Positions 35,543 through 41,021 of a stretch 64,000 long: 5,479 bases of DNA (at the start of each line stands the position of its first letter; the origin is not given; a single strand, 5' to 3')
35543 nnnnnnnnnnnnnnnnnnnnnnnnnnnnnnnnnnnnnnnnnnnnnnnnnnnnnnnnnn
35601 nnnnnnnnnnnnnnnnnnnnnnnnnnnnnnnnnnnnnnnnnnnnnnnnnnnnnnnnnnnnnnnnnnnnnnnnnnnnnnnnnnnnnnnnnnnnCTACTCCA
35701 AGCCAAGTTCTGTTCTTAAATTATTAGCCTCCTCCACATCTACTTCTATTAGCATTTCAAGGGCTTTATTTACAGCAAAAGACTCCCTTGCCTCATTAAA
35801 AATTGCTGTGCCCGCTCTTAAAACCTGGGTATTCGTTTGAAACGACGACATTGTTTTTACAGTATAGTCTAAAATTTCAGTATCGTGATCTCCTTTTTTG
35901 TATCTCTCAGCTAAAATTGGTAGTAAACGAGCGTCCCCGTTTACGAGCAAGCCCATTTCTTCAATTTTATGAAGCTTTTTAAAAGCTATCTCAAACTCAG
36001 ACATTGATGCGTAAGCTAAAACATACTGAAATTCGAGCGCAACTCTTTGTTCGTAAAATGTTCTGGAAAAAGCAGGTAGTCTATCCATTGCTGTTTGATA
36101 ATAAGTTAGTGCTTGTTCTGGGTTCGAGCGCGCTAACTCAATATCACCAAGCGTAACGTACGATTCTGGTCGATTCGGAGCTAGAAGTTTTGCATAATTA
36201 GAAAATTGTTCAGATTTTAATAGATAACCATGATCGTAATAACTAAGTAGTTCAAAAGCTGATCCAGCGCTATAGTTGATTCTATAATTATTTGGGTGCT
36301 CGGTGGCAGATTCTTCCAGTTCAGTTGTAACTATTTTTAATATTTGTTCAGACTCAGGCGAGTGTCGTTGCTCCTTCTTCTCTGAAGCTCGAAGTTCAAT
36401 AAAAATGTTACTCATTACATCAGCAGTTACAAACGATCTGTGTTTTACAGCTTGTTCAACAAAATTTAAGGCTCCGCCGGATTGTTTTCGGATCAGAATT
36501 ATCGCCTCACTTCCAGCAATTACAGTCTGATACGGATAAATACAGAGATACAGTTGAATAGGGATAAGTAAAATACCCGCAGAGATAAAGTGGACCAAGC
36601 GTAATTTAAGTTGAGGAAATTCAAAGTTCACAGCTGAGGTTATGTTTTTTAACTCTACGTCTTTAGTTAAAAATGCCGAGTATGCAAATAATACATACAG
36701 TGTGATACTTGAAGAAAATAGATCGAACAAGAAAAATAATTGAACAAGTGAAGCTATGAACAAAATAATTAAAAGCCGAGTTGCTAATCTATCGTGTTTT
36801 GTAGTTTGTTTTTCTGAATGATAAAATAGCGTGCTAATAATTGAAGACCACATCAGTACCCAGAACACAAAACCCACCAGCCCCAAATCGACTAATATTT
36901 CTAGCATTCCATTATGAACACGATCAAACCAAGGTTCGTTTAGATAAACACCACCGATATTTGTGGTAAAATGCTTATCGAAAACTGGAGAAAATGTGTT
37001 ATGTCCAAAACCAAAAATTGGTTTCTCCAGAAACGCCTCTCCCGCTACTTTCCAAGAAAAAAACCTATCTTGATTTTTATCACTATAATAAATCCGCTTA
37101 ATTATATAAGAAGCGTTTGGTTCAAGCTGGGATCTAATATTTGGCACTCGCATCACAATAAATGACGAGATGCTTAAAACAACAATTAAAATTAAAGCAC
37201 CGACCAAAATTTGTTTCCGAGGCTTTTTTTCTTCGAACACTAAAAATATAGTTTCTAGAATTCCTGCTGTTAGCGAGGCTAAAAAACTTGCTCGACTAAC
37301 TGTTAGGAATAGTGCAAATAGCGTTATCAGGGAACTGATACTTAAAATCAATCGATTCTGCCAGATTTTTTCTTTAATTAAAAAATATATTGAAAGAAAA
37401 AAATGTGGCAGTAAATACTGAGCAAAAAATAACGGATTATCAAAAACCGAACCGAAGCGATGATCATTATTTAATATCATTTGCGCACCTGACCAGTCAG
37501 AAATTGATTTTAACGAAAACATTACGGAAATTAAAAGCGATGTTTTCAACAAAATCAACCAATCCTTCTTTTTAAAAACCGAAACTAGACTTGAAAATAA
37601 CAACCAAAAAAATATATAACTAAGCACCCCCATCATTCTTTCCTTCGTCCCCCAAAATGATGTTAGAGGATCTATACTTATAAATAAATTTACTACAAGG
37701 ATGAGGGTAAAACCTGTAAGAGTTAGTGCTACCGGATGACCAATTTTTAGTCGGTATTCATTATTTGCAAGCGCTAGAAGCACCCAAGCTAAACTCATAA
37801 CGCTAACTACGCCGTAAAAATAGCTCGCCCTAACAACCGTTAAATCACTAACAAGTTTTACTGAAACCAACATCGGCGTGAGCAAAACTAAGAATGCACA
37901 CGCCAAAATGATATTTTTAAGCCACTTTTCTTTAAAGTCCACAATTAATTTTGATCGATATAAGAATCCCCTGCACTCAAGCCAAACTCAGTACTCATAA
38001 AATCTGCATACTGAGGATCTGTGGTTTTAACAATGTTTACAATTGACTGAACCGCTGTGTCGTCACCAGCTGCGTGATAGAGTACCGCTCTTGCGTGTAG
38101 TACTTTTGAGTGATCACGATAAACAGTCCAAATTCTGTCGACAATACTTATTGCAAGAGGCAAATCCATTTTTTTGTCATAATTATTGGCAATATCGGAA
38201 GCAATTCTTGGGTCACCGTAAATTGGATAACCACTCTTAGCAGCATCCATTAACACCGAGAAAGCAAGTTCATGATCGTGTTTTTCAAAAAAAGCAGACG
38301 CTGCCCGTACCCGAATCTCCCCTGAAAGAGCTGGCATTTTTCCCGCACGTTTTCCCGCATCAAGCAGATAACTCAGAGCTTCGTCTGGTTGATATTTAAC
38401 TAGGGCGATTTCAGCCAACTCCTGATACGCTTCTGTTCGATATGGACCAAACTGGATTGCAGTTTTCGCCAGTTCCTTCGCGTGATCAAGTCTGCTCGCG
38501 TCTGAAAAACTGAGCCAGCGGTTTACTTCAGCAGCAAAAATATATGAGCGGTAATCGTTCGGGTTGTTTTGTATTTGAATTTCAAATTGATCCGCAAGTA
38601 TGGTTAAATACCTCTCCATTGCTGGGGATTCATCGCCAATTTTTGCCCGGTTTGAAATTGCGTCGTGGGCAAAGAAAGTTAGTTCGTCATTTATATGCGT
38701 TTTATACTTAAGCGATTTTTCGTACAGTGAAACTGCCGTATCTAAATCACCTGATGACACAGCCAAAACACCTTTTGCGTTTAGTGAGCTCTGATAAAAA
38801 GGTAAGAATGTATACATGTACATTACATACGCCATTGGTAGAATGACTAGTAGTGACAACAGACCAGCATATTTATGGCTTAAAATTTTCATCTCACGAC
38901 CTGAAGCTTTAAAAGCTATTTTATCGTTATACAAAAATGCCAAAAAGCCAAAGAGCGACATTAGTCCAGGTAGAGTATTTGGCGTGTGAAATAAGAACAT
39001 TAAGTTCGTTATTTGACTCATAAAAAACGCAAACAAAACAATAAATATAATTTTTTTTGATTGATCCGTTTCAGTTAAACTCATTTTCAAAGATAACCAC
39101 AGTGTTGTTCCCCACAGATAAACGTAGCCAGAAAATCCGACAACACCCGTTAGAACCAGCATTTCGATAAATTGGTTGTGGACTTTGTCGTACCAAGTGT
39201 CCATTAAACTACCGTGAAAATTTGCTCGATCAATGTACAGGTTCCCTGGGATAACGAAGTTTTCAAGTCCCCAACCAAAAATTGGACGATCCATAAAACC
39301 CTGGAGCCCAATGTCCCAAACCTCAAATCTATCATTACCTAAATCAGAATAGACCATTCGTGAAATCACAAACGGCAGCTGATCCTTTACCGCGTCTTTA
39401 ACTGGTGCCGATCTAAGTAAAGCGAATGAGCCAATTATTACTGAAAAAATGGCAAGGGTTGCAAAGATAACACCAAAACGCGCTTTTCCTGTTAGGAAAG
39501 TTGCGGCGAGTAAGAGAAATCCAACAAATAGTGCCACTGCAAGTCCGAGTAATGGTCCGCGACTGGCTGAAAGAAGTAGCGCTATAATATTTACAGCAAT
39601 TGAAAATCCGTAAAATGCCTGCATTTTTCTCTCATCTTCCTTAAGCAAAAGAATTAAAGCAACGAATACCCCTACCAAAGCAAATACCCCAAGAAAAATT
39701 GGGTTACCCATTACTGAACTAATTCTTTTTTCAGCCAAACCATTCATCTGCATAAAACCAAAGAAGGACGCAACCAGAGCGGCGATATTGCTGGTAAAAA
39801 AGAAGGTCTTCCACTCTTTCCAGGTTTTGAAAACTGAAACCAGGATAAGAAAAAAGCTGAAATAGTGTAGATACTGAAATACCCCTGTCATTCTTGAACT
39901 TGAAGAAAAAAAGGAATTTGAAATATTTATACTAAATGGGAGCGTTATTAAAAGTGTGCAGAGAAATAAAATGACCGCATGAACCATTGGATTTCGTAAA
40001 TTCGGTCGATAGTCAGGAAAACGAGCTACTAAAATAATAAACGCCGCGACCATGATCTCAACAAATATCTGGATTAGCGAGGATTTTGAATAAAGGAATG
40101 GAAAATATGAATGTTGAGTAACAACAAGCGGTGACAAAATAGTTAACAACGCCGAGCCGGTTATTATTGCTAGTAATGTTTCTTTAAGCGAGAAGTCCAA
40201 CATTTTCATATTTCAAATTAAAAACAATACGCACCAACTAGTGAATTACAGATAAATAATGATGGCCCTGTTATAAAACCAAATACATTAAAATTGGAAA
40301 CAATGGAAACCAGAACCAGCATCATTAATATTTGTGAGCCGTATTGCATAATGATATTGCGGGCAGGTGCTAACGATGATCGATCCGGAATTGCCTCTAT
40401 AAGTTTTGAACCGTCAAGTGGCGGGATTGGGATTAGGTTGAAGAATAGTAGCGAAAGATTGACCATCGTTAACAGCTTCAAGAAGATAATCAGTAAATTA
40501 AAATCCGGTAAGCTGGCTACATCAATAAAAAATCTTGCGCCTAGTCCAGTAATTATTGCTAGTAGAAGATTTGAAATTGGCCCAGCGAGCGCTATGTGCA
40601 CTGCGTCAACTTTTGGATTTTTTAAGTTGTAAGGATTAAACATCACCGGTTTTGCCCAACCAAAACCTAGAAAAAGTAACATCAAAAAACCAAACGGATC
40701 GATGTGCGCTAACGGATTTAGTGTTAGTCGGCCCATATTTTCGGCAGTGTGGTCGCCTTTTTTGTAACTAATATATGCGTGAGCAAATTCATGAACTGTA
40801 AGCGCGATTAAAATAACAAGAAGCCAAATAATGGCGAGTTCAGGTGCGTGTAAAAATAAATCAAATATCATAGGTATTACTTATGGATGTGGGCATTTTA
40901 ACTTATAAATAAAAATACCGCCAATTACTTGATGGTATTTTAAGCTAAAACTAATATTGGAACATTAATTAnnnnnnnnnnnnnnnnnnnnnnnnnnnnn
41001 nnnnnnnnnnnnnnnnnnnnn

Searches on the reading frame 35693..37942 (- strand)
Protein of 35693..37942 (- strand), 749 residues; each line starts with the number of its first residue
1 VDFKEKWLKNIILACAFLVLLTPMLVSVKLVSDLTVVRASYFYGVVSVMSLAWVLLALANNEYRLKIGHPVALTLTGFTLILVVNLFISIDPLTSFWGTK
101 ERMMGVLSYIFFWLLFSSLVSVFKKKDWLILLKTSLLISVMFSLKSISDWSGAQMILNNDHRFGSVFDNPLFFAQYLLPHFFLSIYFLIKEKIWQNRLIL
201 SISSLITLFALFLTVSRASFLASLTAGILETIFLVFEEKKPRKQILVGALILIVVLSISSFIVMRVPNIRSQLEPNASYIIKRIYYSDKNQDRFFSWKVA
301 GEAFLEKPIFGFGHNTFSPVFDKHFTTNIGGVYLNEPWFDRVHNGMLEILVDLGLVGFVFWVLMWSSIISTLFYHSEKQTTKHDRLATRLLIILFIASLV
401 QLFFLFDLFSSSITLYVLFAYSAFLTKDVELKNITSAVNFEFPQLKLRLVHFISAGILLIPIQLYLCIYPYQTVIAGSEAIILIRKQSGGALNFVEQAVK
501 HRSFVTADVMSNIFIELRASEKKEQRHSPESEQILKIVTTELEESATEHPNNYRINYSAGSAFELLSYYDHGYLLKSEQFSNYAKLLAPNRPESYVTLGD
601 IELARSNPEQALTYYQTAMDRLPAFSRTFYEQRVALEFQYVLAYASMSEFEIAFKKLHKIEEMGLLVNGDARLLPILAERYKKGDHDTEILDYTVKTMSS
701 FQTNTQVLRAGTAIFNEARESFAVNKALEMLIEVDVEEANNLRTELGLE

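Call 26: search_protein_families(library=pfam, proteins=[window:35693-37942:-], max_evalue=0.001)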
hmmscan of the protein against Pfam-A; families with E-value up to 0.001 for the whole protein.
window:35693-37942:- (749 aa): 1 family
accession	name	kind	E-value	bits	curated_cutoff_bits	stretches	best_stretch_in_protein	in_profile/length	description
PF04932.20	Wzy_C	-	2.7e-20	73.1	31.7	1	203-362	2-149/149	O-Antigen ligase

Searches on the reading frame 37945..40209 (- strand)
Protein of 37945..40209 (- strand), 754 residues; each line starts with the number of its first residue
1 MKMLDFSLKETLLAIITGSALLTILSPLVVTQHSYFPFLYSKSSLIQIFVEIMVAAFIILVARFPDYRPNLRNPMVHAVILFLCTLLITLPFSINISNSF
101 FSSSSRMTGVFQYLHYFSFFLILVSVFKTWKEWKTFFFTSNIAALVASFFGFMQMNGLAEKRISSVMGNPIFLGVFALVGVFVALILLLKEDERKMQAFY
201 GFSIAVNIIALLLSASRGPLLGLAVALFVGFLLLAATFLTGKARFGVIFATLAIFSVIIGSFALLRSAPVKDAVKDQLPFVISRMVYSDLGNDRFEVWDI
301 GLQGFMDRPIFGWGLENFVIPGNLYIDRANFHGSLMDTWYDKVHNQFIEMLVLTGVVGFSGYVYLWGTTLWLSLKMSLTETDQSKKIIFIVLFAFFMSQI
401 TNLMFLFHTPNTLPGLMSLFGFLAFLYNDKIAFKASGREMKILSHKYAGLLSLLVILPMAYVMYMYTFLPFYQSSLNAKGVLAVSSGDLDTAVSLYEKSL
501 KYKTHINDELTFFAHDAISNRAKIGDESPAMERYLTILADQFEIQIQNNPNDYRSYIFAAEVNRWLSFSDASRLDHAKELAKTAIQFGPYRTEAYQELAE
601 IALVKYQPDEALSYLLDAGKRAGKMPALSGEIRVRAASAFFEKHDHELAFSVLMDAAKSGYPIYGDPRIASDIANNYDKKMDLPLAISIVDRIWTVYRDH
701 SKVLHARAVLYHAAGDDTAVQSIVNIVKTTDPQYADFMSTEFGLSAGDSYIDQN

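Call 26: search_protein_families(library=pfam, proteins=[window:37945-40209:-], max_evalue=0.001)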
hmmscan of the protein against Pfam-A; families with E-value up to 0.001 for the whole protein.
window:37945-40209:- (754 aa): 2 families
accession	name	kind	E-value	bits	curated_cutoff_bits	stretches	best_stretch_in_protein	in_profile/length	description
PF04932.20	Wzy_C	-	1.2e-18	67.7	31.7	1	204-362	3-148/149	O-Antigen ligase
PF14559.12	TPR_19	-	8e-05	23.3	25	0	571-622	4-55/68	Tetratricopeptide repeat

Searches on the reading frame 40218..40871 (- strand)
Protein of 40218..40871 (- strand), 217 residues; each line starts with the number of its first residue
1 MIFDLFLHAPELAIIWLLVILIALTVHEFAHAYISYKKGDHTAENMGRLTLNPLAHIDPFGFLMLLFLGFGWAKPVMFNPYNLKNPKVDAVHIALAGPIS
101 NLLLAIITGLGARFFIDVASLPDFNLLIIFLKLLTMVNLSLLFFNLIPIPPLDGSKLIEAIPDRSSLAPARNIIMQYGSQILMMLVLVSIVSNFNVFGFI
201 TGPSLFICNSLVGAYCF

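Call 26: search_protein_families(library=pfam, proteins=[window:40218-40871:-], max_evalue=0.001)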
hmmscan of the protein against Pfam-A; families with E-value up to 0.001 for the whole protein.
window:40218-40871:- (217 aa): 1 family
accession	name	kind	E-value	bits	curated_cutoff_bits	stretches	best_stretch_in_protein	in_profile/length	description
PF02163.28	Peptidase_M50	-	4.2e-15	56.1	27.2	2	127-185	159-221/221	Peptidase family M50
